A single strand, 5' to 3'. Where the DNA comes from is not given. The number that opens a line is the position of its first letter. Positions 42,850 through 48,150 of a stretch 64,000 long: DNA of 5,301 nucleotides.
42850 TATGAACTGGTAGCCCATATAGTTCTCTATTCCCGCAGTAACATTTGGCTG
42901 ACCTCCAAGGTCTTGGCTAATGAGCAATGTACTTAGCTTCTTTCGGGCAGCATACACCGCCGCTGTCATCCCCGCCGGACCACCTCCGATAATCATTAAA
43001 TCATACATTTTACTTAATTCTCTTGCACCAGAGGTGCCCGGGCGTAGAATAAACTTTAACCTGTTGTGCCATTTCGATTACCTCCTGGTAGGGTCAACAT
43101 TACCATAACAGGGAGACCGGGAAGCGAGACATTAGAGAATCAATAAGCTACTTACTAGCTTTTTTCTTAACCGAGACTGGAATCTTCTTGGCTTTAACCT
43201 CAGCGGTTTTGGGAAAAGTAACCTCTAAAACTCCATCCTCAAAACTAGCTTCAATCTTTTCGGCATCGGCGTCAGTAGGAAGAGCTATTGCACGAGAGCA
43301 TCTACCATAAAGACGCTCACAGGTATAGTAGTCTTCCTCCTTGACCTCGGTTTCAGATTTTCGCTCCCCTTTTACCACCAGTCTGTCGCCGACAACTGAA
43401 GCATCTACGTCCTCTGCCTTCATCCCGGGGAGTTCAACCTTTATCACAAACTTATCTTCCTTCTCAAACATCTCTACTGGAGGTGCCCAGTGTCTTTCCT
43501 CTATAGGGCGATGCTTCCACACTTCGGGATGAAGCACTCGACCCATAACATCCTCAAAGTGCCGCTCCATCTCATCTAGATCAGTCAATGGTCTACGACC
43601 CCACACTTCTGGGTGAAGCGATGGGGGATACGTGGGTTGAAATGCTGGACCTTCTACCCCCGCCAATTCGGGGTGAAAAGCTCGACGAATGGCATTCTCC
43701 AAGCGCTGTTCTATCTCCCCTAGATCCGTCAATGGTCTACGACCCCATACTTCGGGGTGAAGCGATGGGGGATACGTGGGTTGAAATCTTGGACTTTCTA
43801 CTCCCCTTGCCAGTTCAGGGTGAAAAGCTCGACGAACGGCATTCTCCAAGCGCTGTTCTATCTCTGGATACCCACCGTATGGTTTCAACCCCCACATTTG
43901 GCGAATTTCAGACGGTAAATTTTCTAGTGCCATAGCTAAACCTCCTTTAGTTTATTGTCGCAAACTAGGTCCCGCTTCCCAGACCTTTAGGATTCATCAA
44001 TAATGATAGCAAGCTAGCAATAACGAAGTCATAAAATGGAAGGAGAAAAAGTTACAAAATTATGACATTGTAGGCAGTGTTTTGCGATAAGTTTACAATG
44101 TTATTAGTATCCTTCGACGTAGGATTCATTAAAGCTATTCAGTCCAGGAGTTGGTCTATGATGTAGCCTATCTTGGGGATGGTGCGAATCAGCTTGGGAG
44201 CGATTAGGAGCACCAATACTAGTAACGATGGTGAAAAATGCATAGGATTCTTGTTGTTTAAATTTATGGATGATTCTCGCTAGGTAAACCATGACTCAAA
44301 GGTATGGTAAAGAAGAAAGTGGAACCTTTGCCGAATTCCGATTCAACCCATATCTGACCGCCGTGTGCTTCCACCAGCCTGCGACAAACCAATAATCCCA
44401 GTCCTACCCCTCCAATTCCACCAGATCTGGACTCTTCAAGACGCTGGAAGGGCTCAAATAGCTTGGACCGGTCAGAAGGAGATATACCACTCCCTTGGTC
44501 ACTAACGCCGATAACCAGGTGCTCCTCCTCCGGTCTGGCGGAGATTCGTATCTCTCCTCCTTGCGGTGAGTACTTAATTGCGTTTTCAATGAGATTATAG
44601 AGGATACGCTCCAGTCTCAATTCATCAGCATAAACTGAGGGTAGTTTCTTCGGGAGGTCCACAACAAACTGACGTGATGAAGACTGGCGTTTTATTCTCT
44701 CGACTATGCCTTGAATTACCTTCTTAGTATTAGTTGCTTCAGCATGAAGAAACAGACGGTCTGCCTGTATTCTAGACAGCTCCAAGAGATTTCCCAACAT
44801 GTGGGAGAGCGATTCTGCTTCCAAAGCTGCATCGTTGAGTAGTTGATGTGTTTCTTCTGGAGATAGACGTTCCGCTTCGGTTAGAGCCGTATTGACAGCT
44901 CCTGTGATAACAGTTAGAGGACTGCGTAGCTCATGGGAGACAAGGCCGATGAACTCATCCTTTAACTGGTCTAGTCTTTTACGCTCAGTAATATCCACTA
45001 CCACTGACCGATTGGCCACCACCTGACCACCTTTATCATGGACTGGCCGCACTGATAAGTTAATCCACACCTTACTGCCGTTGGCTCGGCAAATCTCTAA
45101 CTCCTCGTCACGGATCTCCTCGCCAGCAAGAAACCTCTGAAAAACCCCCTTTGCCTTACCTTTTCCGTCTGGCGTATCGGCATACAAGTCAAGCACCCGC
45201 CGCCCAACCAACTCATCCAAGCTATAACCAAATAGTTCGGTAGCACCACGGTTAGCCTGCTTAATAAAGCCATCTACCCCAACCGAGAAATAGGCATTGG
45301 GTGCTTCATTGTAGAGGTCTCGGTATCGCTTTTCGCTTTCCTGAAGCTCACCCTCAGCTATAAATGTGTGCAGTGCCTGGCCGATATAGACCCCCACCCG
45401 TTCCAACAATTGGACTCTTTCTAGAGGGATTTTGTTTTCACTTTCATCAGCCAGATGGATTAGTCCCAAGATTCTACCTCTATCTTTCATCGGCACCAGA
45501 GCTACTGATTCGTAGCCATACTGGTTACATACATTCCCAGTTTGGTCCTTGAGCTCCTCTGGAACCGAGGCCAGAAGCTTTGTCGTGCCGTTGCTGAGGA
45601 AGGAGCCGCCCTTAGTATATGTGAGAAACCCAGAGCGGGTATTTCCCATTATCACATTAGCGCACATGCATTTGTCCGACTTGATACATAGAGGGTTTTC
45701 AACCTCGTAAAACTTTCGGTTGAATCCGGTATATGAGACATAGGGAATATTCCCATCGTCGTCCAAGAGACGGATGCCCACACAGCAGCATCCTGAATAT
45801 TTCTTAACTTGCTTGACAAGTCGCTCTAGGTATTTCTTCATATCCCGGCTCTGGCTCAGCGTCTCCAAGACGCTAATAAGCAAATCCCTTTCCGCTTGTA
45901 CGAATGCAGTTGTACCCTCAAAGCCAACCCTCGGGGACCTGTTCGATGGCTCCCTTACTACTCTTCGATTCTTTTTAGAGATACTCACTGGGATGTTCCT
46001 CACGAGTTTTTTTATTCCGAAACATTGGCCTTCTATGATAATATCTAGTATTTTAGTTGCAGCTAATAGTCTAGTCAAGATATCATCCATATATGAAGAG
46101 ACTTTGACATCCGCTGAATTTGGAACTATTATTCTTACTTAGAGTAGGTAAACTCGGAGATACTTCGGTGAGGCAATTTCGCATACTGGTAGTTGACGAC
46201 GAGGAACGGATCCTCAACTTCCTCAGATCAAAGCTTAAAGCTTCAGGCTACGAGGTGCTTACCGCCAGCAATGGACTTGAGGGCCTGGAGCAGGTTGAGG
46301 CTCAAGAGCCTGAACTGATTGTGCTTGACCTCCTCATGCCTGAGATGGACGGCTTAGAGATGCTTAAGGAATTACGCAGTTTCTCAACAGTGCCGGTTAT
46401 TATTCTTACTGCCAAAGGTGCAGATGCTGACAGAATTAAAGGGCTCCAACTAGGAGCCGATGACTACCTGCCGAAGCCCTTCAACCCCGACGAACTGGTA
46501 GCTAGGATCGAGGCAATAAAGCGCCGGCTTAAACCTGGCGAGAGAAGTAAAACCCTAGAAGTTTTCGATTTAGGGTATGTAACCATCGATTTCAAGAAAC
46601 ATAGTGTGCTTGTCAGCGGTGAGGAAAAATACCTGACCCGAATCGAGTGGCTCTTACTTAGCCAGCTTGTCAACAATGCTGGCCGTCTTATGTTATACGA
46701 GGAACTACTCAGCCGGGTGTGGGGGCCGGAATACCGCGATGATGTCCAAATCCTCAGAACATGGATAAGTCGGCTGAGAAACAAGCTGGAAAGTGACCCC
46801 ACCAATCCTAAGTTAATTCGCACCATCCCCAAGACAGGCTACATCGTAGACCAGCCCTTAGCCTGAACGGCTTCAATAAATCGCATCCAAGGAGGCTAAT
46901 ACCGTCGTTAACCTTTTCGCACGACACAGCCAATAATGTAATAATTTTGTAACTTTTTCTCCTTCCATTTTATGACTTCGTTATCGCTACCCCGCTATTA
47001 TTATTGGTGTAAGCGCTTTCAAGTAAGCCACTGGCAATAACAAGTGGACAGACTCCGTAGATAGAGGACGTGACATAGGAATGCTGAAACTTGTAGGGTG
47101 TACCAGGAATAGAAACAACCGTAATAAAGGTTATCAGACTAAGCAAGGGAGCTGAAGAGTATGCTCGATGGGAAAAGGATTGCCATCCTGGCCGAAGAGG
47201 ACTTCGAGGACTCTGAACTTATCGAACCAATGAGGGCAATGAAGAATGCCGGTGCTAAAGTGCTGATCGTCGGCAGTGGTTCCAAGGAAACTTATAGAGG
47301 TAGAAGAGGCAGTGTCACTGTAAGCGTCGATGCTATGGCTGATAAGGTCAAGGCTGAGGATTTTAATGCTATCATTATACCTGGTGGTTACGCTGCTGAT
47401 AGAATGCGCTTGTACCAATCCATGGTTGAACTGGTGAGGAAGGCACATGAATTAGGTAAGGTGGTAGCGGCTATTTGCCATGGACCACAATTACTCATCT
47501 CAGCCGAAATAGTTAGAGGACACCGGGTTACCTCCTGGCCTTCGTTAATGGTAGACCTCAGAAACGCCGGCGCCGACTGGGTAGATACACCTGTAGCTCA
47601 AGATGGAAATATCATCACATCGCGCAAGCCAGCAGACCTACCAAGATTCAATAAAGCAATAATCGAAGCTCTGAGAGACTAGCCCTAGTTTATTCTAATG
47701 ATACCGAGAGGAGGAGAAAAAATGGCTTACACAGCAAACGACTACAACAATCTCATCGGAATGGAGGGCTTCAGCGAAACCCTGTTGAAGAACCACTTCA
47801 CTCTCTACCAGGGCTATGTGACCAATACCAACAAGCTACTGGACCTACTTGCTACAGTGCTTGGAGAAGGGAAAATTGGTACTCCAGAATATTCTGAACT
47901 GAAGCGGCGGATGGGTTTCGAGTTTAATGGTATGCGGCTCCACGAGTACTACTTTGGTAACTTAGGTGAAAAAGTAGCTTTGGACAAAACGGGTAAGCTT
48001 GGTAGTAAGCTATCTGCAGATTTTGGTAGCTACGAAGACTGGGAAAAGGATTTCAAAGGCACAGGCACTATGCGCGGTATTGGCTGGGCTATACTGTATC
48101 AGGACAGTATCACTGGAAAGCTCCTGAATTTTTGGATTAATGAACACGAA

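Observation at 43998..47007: Two-component system bracketed by a ~215-bp inverted repeat whose perfect 44-nt core sits on mirrored outward promoters for the two stress-gene strings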

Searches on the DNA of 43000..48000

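Call 54: search_rna_families(source=window, start=43000, end=48000, threshold=evalue, max_evalue=1)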
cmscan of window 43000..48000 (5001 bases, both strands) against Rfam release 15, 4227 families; matches with E-value up to 1: 0.
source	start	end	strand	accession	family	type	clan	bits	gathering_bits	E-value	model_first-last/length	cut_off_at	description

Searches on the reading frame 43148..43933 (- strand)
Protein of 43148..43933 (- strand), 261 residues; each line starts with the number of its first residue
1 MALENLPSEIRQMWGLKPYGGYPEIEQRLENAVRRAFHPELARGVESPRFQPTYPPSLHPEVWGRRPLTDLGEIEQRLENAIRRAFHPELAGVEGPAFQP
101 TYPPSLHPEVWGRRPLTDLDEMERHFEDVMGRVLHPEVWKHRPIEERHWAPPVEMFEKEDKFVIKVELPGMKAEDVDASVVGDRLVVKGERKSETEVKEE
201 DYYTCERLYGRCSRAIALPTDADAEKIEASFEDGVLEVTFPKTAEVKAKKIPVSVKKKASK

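Call 8: search_protein_families(library=pfam, proteins=[window:43148-43933:-])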
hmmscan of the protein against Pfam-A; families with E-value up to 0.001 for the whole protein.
window:43148-43933:- (261 aa): 2 families
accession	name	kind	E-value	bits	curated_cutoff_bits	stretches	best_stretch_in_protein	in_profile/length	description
PF00011.27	HSP20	-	8.9e-23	80.8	20.8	1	155-253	2-101/102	Hsp20/alpha crystallin family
PF17886.7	ArsA_HSP20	-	6.6e-09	35.7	22.5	1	159-240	1-63/63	HSP20-like domain found in ArsA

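Call 57: search_protein_families(library=ncbifam, proteins=[window:43148-43933:-])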
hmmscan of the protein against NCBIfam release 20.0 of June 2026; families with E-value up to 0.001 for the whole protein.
window:43148-43933:- (261 aa): 4 families
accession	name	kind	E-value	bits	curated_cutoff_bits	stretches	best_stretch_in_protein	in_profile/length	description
NF042420.1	Hsp18_Clos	equivalog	4e-19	69.1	195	1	123-251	17-142/147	heat shock protein Hsp18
NF041799.1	Hsp14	equivalog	7.2e-19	67.9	100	1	147-251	15-115/118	archaeal heat shock protein Hsp14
NF041800.1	Hsp20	equivalog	2.9e-14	53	140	1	142-251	65-159/162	archaeal heat shock protein Hsp20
NF008618.0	PRK11597.1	equivalog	0.00059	19.8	207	1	151-241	33-120/142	small heat shock chaperone IbpB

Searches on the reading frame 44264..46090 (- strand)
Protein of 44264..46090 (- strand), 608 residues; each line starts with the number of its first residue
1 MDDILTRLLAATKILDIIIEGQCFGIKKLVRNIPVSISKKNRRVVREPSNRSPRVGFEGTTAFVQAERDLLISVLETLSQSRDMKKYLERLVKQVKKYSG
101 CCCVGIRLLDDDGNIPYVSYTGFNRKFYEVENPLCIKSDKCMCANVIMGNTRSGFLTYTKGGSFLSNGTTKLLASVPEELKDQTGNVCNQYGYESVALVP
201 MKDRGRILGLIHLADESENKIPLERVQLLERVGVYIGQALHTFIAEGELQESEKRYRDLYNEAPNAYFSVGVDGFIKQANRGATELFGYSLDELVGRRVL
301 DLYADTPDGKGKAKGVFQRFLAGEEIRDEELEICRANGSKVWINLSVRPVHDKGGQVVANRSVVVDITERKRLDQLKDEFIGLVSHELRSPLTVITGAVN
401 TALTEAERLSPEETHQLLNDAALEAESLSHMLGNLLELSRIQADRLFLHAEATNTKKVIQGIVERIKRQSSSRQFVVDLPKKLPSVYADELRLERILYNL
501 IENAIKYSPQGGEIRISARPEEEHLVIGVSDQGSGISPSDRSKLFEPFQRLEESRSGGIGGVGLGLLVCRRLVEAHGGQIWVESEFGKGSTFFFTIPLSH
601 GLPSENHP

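Call 9: search_protein_families(library=pfam, proteins=[window:44264-46090:-])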
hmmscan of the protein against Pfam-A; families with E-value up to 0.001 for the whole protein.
window:44264-46090:- (608 aa): 10 families
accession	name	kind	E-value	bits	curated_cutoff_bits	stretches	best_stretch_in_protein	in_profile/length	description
PF02518.31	HATPase_c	-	1.4e-33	116.1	26.4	1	489-599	2-110/111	Histidine kinase-, DNA gyrase B-, and HSP90-like ATPase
PF13426.13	PAS_9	-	4.2e-16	59.5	27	1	264-369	1-103/103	PAS domain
PF00512.31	HisKA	-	7.2e-13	48.8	26.9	1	377-443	2-65/66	His Kinase A (phospho-acceptor) domain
PF08448.16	PAS_4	-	1.3e-12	48.4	23.1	1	263-372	4-110/110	PAS fold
PF00989.32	PAS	-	1.8e-12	47.7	22.6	1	255-357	2-103/113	PAS fold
PF08447.18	PAS_3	-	9.5e-09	35.9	25.6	1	279-359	4-84/89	PAS fold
PF13188.13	PAS_8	-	7.4e-06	26.1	21.8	1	255-310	2-58/65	PAS domain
PF01590.32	GAF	-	3e-05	25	22.4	1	86-240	4-133/133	GAF domain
PF13185.12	GAF_2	-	7.7e-05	23.4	28.6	1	168-241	64-136/136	GAF domain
PF13581.12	HATPase_c_2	-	0.0002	21.8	27.4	1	497-567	40-105/127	Histidine kinase-like ATPase domain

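Call 57: search_protein_families(library=ncbifam, proteins=[window:44264-46090:-])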
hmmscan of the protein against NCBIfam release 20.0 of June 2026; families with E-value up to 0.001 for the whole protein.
window:44264-46090:- (608 aa): 88 families (the best 25 are shown)
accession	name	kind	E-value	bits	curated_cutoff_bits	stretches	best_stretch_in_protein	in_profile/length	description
NF046044.1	PnpS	equivalog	4.7e-65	220.1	400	1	248-597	49-390/390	two-component system histidine kinase PnpS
NF033092.0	HK_WalK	equivalog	1.6e-60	205.4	725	1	331-598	327-594/594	cell wall metabolism sensor histidine kinase WalK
TIGR02966.1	phoR_proteo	equivalog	6.1e-58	196.4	334.2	1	251-595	3-332/333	phosphate regulon sensor histidine kinase PhoR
NF006800.0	PRK09303.1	equivalog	1.4e-54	185.5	342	1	375-599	149-378/383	histidine kinase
NF041880.1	EPS_EpsF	equivalog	5.1e-48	163.8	900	1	250-597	140-492/492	response regulator EpsF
NF047874.1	MASE3_PAS_HK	subfamily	1.8e-46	159.2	560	1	245-598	256-625/655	MASE3 domain-containing sensor histidine kinase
NF033093.1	HK_VicK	exception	2.2e-42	145.2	680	1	330-598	160-435/448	cell wall metabolism sensor histidine kinase VicK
TIGR02956.1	TMAO_torS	equivalog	2.6e-42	145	676.5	1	375-605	462-689/967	TMAO reductase system sensor histidine kinase/response regulator TorS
NF041735.1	hist_kin_RppB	equivalog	5.5e-41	140.8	400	1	379-597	218-438/438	two-component system sensor histidine kinase RppB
NF040691.1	MtrAB_MtrB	equivalog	8.1e-41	140.6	450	1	362-601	256-495/507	MtrAB system histidine kinase MtrB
NF045595.1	HK_scytonemin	equivalog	3.1e-40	138.2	865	1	367-599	405-636/637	scytonemin biosynthesis sensor histidine kinase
NF008468.0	PRK11360.1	equivalog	3.6e-40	137.9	646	1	249-600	263-610/616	two-component system sensor histidine kinase AtoS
NF008302.0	PRK11091.1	equivalog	7.7e-40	136.8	838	1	248-598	149-505/779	aerobic respiration two-component sensor histidine kinase ArcB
NF038297.2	hybrid_HK_HrmK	equivalog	1.6e-39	136.1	725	1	369-600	227-459/607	hybrid histidine kinase/response regulator HrmK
NF011874.0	PRK15347.1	equivalog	2e-39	135.3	852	1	356-600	375-616/921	two component system sensor kinase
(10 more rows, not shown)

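Call 69: find_encoding_contigs(protein=window:44264-46090:-, flank=4000, max_places=8)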
Protein window:44264-46090:- (608 aa): no gene with exactly this product is on record in the collection.
